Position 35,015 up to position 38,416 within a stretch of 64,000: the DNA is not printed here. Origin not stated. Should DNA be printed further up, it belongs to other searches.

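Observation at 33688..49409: One YtrA-type regulator and one ABC ATPase followed by four tandem ~1,000-aa paralogs of a fused double permease with a pseudopilin-like periplasmic domain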

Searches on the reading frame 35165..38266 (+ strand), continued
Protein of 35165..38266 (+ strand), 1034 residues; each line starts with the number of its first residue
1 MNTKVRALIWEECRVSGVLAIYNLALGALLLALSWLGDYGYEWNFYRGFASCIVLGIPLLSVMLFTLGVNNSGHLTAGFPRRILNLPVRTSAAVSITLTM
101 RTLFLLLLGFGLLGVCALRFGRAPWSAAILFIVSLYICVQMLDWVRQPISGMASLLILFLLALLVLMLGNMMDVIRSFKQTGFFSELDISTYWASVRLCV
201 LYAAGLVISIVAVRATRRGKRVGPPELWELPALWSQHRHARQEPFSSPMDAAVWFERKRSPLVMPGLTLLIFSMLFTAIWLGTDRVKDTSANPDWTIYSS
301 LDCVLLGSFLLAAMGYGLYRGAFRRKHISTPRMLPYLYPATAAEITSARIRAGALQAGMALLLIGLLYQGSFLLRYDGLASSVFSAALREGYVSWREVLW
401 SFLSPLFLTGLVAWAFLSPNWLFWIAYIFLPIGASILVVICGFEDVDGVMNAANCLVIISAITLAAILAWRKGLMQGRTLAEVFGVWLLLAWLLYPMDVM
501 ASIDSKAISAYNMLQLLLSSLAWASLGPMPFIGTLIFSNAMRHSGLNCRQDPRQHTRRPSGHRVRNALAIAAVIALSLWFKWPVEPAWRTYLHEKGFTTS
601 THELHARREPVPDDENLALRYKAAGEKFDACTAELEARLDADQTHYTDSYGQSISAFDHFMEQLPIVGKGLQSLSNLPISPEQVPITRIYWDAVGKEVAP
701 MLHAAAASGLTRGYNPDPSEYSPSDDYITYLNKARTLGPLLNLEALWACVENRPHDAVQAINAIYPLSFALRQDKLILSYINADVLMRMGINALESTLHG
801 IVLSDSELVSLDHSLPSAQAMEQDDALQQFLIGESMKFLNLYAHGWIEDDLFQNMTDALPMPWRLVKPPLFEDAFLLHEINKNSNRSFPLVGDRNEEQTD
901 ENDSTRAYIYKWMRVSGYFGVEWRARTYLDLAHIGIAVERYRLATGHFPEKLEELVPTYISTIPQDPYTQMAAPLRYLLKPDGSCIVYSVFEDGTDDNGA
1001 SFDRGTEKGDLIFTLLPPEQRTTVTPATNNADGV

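Call 87: find_homologous_proteins(query=P0010, max_evalue=1e-10)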
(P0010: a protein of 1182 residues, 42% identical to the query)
Query P0010 (1182 aa): 465 proteins with E <= 1e-10 among 8000 candidates; the best 120 are listed.
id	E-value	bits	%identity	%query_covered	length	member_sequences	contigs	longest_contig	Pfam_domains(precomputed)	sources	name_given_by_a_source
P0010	0.0e+0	2654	100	100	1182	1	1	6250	PF12679.14,PF12730.14,PF12698.14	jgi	jgi:ABC-type transport system involved in multi-copper enzyme maturation permease subunit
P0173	0.0e+0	1866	73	98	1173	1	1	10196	PF12679.14,PF12730.14,PF12698.14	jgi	jgi:ABC-type transport system involved in multi-copper enzyme maturation permease subunit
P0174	0.0e+0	1812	70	100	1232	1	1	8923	PF12679.14,PF12730.14,PF12698.14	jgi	jgi:ABC-type Na+ efflux pump permease subunit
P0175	0.0e+0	1775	70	99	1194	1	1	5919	PF12679.14,PF12730.14,PF12698.14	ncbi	-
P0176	0.0e+0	1738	69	100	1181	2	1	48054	PF12679.14,PF12730.14,PF12698.14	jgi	-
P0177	0.0e+0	1722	68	98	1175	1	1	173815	PF12679.14,PF12730.14,PF12698.14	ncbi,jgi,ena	jgi:ABC-type transport system involved in multi-copper enzyme maturation permease subunit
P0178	0.0e+0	1706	70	93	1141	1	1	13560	PF12679.14,PF12730.14,PF12698.14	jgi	jgi:ABC-type Na+ efflux pump permease subunit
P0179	0.0e+0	1683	68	97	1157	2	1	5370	PF12679.14,PF12730.14,PF12698.14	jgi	jgi:ABC-type transport system involved in multi-copper enzyme maturation permease subunit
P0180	0.0e+0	1672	68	97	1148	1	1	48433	PF12679.14,PF12730.14,PF12698.14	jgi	jgi:ABC-type transport system involved in multi-copper enzyme maturation permease subunit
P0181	0.0e+0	1662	66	100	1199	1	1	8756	PF12679.14,PF12730.14,PF12698.14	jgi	jgi:ABC-type transport system involved in multi-copper enzyme maturation permease subunit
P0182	0.0e+0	1642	66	100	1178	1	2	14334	PF12679.14,PF12730.14,PF12698.14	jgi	-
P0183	0.0e+0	1634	67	97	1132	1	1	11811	PF12679.14,PF12698.14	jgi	jgi:ABC-type transport system involved in multi-copper enzyme maturation permease subunit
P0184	0.0e+0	1631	67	97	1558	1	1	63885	PF12679.14,PF12730.14,PF01679.23,PF12698.14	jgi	jgi:ABC-type transport system involved in multi-copper enzyme maturation permease subunit/uncharacte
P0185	0.0e+0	1629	65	100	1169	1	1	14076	PF12679.14,PF12730.14,PF12698.14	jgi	jgi:ABC-type transport system involved in multi-copper enzyme maturation permease subunit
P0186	0.0e+0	1622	63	99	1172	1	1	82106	PF12679.14,PF12730.14,PF12698.14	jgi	jgi:ABC-type Na+ efflux pump permease subunit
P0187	0.0e+0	1612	67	97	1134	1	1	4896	PF12679.14,PF12698.14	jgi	jgi:ABC-type transport system involved in multi-copper enzyme maturation permease subunit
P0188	0.0e+0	1589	65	99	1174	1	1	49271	PF12679.14,PF12730.14,PF12698.14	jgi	jgi:ABC-type transport system involved in multi-copper enzyme maturation permease subunit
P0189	0.0e+0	1585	64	98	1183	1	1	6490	PF12679.14,PF12730.14,PF12698.14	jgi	jgi:ABC-type transport system involved in multi-copper enzyme maturation permease subunit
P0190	0.0e+0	1559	64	97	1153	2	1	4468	PF12679.14,PF12698.14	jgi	jgi:ABC-type transport system involved in multi-copper enzyme maturation permease subunit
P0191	0.0e+0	1513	62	100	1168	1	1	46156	PF12679.14,PF12730.14,PF12698.14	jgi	jgi:ABC-type transport system involved in multi-copper enzyme maturation permease subunit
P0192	0.0e+0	1358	58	98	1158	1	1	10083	PF12679.14,PF12730.14,PF12698.14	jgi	jgi:ABC-type transport system involved in multi-copper enzyme maturation permease subunit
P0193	0.0e+0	1228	55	93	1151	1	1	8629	PF12679.14,PF12730.14,PF12698.14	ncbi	-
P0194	0.0e+0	1145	50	98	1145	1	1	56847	PF12679.14,PF12730.14,PF12698.14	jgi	jgi:ABC-type transport system involved in multi-copper enzyme maturation permease subunit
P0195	3.8e-256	871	45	92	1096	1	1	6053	PF12679.14,PF01061.30,PF12730.14,PF12698.14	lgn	-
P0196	8.4e-255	867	43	99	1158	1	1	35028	PF12679.14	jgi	jgi:ABC-type transport system involved in multi-copper enzyme maturation permease subunit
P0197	1.3e-251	856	42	93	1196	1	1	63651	PF12679.14,PF12698.14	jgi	jgi:ABC-type transport system involved in multi-copper enzyme maturation permease subunit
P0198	4.5e-247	841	43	95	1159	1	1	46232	PF12679.14,PF12730.14,PF12698.14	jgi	jgi:ABC-type transport system involved in multi-copper enzyme maturation permease subunit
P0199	1.9e-244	832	42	93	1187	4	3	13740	PF12679.14,PF12698.14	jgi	jgi:ABC-type transport system involved in multi-copper enzyme maturation permease subunit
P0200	1.7e-243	829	46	86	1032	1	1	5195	PF12679.14,PF12698.14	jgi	jgi:ABC-type transport system involved in multi-copper enzyme maturation permease subunit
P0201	5.2e-236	804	41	94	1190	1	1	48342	PF12679.14,PF12698.14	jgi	jgi:ABC-type transport system involved in multi-copper enzyme maturation permease subunit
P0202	4.3e-234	798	42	93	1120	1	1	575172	PF12679.14,PF12730.14,PF12698.14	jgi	jgi:ABC-type transport system involved in multi-copper enzyme maturation permease subunit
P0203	5.2e-217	741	41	93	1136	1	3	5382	PF12679.14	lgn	-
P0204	2.7e-215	736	42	81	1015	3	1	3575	PF12679.14,PF12698.14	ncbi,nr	ncbi:MAG TPA: ABC transporter permease subunit, partial [Gemmataceae bacterium]|nr:ABC transporter p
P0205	1.3e-203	697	40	97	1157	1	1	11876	PF12679.14,PF12730.14,PF12698.14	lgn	-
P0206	9.3e-201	688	39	54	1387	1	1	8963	PF12679.14,PF12730.14,PF12698.14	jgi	jgi:ABC-type transport system involved in multi-copper enzyme maturation permease subunit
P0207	1.7e-191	657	38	97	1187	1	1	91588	PF12679.14,PF12698.14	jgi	jgi:ABC-type transport system involved in multi-copper enzyme maturation permease subunit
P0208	3.7e-188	646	38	98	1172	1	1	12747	PF12679.14,PF12698.14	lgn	-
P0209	1.7e-175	604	47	56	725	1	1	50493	PF12679.14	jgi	jgi:ABC-type transport system involved in multi-copper enzyme maturation permease subunit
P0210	3.2e-175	603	37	93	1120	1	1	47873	PF12679.14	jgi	jgi:ABC-type transport system involved in multi-copper enzyme maturation permease subunit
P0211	9.3e-174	598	48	55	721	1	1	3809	PF12679.14,PF12730.14,PF12698.14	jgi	jgi:ABC-type transport system involved in multi-copper enzyme maturation permease subunit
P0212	1.6e-173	597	47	57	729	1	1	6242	PF12679.14,PF12730.14,PF12698.14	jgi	jgi:ABC-type transport system involved in multi-copper enzyme maturation permease subunit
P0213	4.1e-172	593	37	92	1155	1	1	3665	PF12679.14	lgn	-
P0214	2.4e-171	590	50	54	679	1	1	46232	PF12679.14,PF12730.14,PF12698.14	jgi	jgi:ABC-type transport system involved in multi-copper enzyme maturation permease subunit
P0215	2.0e-170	587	49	53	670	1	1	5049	PF12679.14,PF12698.14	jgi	jgi:ABC-type transport system involved in multi-copper enzyme maturation permease subunit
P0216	3.3e-170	586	50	55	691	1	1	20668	PF12679.14,PF12730.14,PF12698.14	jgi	jgi:ABC-type transport system involved in multi-copper enzyme maturation permease subunit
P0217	2.1e-169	584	48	55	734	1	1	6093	PF12679.14,PF12730.14,PF12698.14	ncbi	-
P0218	6.5e-169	582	48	55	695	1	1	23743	PF12679.14,PF12698.14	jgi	jgi:ABC-type transport system involved in multi-copper enzyme maturation permease subunit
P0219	6.6e-169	582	47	55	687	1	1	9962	PF12679.14,PF12698.14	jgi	jgi:ABC-type transport system involved in multi-copper enzyme maturation permease subunit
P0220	6.4e-168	579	47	56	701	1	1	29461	PF12679.14,PF12730.14,PF12698.14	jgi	jgi:ABC-type transport system involved in multi-copper enzyme maturation permease subunit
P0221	1.2e-167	578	46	55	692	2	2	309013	PF12679.14,PF12698.14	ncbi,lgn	-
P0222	1.4e-167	578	36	96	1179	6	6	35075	PF12679.14,PF12698.14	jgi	-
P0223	2.1e-167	577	48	53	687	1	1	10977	PF12679.14,PF12730.14,PF12698.14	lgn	-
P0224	4.2e-167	576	50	53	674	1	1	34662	PF12679.14,PF12730.14,PF12698.14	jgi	jgi:ABC-type transport system involved in multi-copper enzyme maturation permease subunit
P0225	3.3e-165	570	36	95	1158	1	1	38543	PF12679.14,PF12698.14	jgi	jgi:ABC-type transport system involved in multi-copper enzyme maturation permease subunit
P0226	1.2e-164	568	50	56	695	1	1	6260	PF12679.14,PF12730.14,PF12698.14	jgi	jgi:ABC-type transport system involved in multi-copper enzyme maturation permease subunit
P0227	3.7e-164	566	49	57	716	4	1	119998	PF12679.14,PF12730.14,PF12698.14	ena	-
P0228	1.1e-163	565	46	57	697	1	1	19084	PF12679.14,PF12730.14,PF12698.14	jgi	jgi:ABC-type transport system involved in multi-copper enzyme maturation permease subunit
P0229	3.8e-163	563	49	51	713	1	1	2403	PF12679.14,PF12730.14,PF12698.14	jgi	jgi:ABC-type transport system involved in multi-copper enzyme maturation permease subunit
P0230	1.3e-162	561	49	53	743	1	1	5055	PF12679.14,PF12698.14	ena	-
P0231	2.8e-161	557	48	54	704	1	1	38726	PF12679.14,PF12730.14,PF12698.14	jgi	jgi:ABC-type transport system involved in multi-copper enzyme maturation permease subunit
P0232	3.7e-161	556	46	58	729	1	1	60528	PF12679.14,PF12730.14,PF12698.14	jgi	jgi:ABC-type transport system involved in multi-copper enzyme maturation permease subunit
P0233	4.7e-161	556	45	58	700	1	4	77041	PF12679.14,PF12698.14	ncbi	-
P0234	8.1e-161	555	48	55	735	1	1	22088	PF12679.14,PF12730.14,PF12698.14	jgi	jgi:ABC-type transport system involved in multi-copper enzyme maturation permease subunit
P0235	1.1e-160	555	49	47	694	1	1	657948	PF12679.14,PF01061.30,PF12730.14,PF12698.14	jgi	jgi:ABC-type transport system involved in multi-copper enzyme maturation permease subunit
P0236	1.6e-160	554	48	55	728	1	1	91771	PF12679.14,PF12730.14,PF12698.14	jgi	jgi:ABC-type transport system involved in multi-copper enzyme maturation permease subunit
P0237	5.4e-160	553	46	57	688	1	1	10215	PF12679.14,PF12730.14,PF12698.14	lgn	-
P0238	8.8e-160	552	47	55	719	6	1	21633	PF12679.14,PF12698.14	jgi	jgi:ABC-type transport system involved in multi-copper enzyme maturation permease subunit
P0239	1.6e-159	551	48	55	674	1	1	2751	PF12679.14,PF12698.14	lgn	-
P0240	2.5e-159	550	47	57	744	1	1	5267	PF12679.14,PF12730.14,PF12698.14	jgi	jgi:ABC-type transport system involved in multi-copper enzyme maturation permease subunit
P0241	3.5e-159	550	48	52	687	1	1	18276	PF12679.14,PF12730.14,PF12698.14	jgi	jgi:ABC-type transport system involved in multi-copper enzyme maturation permease subunit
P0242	6.0e-159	549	47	55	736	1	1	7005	PF12679.14,PF12730.14,PF12698.14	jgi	jgi:ABC-type transport system involved in multi-copper enzyme maturation permease subunit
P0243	2.2e-157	544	49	55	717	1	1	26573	PF12679.14,PF12730.14,PF12698.14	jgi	jgi:ABC-type transport system involved in multi-copper enzyme maturation permease subunit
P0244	1.2e-156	541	48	56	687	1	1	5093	PF12679.14,PF12730.14,PF12698.14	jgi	jgi:ABC-type transport system involved in multi-copper enzyme maturation permease subunit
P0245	1.5e-156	541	47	55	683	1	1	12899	PF12679.14,PF12698.14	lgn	-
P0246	1.8e-156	541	47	53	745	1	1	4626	PF12679.14,PF12698.14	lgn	-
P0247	8.7e-156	539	45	58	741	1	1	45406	PF12679.14,PF12730.14,PF12698.14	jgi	jgi:ABC-type transport system involved in multi-copper enzyme maturation permease subunit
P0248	9.1e-156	539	46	55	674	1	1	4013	PF12679.14,PF12698.14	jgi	jgi:ABC-type transport system involved in multi-copper enzyme maturation permease subunit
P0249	2.4e-155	537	49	51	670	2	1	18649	PF12679.14,PF12698.14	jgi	jgi:ABC-type transport system involved in multi-copper enzyme maturation permease subunit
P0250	2.9e-155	537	45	54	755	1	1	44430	PF12679.14,PF12698.14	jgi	jgi:ABC-type transport system involved in multi-copper enzyme maturation permease subunit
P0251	4.3e-155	536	35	93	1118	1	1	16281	PF12679.14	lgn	-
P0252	6.8e-155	536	47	55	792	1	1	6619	PF12679.14,PF12730.14,PF12698.14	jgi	jgi:ABC-type transport system involved in multi-copper enzyme maturation permease subunit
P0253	1.7e-154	534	45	58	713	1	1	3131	PF12679.14,PF12698.14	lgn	-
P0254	2.0e-154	534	45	57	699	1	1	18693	PF12679.14,PF12730.14,PF12698.14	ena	-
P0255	2.6e-154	534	46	57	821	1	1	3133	PF12679.14,PF12730.14,PF12698.14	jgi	jgi:ABC-type transport system involved in multi-copper enzyme maturation permease subunit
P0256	2.7e-154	534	49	50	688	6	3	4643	PF12679.14,PF12730.14,PF12698.14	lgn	-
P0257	7.4e-154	532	44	53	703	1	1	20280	PF12679.14,PF12698.14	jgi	jgi:ABC-type transport system involved in multi-copper enzyme maturation permease subunit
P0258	8.1e-154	532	46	57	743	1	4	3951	PF12679.14,PF12730.14,PF12698.14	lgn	-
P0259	6.4e-153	529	45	57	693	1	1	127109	PF12679.14,PF12730.14,PF12698.14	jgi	jgi:ABC-type transport system involved in multi-copper enzyme maturation permease subunit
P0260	1.2e-152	528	47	52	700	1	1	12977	PF12679.14,PF12698.14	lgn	-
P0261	1.3e-152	528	45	55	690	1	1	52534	PF12679.14,PF01061.30,PF12730.14,PF12698.14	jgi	jgi:ABC-type transport system involved in multi-copper enzyme maturation permease subunit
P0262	1.9e-152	528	45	53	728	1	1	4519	PF12679.14,PF12698.14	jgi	jgi:ABC-type transport system involved in multi-copper enzyme maturation permease subunit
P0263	1.9e-152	528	45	56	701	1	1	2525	PF12679.14,PF12730.14,PF12698.14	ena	-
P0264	5.6e-152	526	44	59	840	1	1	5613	PF12679.14,PF12698.14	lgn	-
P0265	7.1e-152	526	47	52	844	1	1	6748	PF12679.14,PF12698.14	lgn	-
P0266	8.7e-152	525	48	50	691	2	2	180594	PF12679.14,PF12698.14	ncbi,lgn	-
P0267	1.5e-151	525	49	54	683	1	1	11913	PF12679.14,PF12698.14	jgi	jgi:ABC-type transport system involved in multi-copper enzyme maturation permease subunit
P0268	1.5e-151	525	45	55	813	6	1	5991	PF12679.14,PF01061.30,PF12698.14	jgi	jgi:ABC-type Na+ efflux pump permease subunit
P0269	1.7e-151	524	45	55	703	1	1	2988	PF12679.14,PF01061.30,PF12730.14,PF12698.14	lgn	-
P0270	1.8e-151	524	44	54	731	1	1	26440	PF12679.14,PF12730.14,PF12698.14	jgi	jgi:ABC-type transport system involved in multi-copper enzyme maturation permease subunit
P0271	4.0e-151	523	45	55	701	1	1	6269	PF12679.14,PF12698.14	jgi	jgi:ABC-type transport system involved in multi-copper enzyme maturation permease subunit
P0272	8.1e-151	522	45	51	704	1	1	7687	PF12679.14,PF12698.14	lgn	-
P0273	9.1e-151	522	47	52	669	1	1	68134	PF12679.14,PF12698.14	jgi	jgi:ABC-type transport system involved in multi-copper enzyme maturation permease subunit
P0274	1.1e-150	522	43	57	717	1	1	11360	PF12679.14,PF12698.14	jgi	jgi:ABC-type transport system involved in multi-copper enzyme maturation permease subunit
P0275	1.7e-150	521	46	56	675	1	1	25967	PF12679.14,PF12730.14,PF12698.14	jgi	jgi:ABC-type transport system involved in multi-copper enzyme maturation permease subunit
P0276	5.9e-150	519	46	55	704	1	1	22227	PF12679.14,PF12698.14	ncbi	-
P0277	5.9e-150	519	47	54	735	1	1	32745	PF12679.14,PF12730.14,PF12698.14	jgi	jgi:ABC-type transport system involved in multi-copper enzyme maturation permease subunit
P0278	9.5e-150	519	45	56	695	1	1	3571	PF12679.14,PF12730.14,PF12698.14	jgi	jgi:ABC-type transport system involved in multi-copper enzyme maturation permease subunit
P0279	1.0e-149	518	44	57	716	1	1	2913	PF12679.14,PF12698.14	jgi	jgi:ABC-type transport system involved in multi-copper enzyme maturation permease subunit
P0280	1.2e-149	518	46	53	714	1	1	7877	PF12679.14,PF12730.14,PF12698.14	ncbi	-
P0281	1.4e-149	518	45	58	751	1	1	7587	PF12679.14,PF12730.14,PF12698.14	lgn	-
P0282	2.6e-149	517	45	57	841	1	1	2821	PF12679.14,PF12698.14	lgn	-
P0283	3.4e-149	517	44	58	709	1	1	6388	PF12679.14,PF12698.14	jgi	jgi:ABC-type transport system involved in multi-copper enzyme maturation permease subunit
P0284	4.0e-149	517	47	52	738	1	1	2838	PF12679.14,PF12730.14,PF12698.14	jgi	jgi:ABC-type transport system involved in multi-copper enzyme maturation permease subunit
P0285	4.8e-149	516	46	56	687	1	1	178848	PF12679.14,PF12730.14,PF12698.14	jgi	jgi:ABC-type transport system involved in multi-copper enzyme maturation permease subunit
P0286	9.7e-149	515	46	52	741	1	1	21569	PF12679.14,PF12698.14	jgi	jgi:ABC-type transport system involved in multi-copper enzyme maturation permease subunit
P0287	1.7e-148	514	43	60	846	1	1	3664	PF12679.14,PF12698.14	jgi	jgi:ABC-type transport system involved in multi-copper enzyme maturation permease subunit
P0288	2.0e-148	514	47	51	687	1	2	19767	PF12679.14,PF12730.14,PF12698.14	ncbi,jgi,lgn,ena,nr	ncbi:MAG TPA: ABC transporter permease subunit [Gemmataceae bacterium]|nr:ABC transporter permease s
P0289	3.0e-148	514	44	56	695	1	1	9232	PF24686.2,PF12679.14,PF12730.14,PF12698.14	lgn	-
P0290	3.2e-148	514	44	54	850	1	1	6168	PF12679.14,PF12698.14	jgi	jgi:ABC-type transport system involved in multi-copper enzyme maturation permease subunit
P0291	6.0e-148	513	47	55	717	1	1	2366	PF12679.14,PF12730.14,PF12698.14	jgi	jgi:ABC-type transport system involved in multi-copper enzyme maturation permease subunit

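Call 90: search_protein_families(library=padloc, proteins=[window:35165-38266:+], max_evalue=0.001)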
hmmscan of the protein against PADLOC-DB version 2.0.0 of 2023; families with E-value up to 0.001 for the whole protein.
window:35165-38266:+ (1034 aa): 0 families
